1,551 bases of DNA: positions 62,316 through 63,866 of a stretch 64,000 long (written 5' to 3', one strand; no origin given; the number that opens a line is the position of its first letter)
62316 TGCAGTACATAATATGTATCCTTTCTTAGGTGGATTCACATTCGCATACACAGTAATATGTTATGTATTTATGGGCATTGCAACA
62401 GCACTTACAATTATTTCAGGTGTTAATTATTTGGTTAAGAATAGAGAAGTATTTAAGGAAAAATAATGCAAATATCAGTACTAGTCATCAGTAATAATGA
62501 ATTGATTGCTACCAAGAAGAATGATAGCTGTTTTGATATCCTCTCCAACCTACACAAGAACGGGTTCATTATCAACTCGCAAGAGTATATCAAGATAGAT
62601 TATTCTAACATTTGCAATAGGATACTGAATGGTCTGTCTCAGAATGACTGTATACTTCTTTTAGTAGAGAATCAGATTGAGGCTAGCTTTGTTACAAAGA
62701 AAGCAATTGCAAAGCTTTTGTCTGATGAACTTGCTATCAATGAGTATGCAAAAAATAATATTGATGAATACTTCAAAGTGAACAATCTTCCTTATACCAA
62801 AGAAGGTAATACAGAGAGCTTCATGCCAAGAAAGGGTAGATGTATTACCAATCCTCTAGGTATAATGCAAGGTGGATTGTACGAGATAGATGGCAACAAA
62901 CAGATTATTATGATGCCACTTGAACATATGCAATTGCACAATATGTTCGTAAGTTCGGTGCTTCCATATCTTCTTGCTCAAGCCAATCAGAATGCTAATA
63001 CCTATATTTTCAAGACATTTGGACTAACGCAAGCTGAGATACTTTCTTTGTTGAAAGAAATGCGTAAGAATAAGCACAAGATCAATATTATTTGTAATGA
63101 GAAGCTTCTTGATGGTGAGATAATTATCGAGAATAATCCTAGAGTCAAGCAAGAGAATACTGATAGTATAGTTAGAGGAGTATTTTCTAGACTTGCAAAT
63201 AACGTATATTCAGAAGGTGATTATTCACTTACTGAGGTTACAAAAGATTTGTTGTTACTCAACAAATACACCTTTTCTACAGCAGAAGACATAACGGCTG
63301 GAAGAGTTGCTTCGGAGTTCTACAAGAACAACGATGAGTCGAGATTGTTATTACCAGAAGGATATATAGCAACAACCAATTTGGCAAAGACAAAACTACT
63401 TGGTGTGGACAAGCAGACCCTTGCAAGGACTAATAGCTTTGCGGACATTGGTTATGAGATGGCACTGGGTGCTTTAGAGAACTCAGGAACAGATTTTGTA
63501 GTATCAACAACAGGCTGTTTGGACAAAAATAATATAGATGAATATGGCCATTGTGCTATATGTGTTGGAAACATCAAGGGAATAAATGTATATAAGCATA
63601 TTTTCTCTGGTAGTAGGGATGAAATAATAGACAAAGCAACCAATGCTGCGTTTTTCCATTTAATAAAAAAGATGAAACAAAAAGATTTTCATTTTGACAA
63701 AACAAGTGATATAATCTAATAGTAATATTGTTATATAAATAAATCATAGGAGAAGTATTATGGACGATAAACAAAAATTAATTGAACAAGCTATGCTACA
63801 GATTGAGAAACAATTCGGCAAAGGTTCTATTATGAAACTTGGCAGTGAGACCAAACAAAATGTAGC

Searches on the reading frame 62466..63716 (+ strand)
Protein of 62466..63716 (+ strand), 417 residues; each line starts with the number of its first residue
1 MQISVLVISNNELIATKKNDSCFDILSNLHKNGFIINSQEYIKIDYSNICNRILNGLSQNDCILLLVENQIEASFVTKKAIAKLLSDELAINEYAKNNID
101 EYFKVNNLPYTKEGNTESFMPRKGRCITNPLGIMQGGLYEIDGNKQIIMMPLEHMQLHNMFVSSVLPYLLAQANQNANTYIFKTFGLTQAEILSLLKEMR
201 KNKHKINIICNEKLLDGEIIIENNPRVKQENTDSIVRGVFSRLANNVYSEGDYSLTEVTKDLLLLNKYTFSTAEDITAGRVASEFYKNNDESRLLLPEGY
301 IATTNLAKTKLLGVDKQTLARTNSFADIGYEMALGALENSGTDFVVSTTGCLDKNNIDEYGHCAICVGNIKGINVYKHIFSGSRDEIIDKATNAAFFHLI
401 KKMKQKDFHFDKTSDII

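Call 59: search_protein_families(library=pfam, proteins=[window:62466-63716:+], max_evalue=0.00001)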
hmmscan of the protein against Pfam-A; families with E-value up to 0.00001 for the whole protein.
window:62466-63716:+ (417 aa): 1 family
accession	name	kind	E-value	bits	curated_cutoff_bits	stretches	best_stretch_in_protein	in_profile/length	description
PF02464.23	CinA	-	3e-18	66.4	23.5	1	254-402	3-154/155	Competence-damaged protein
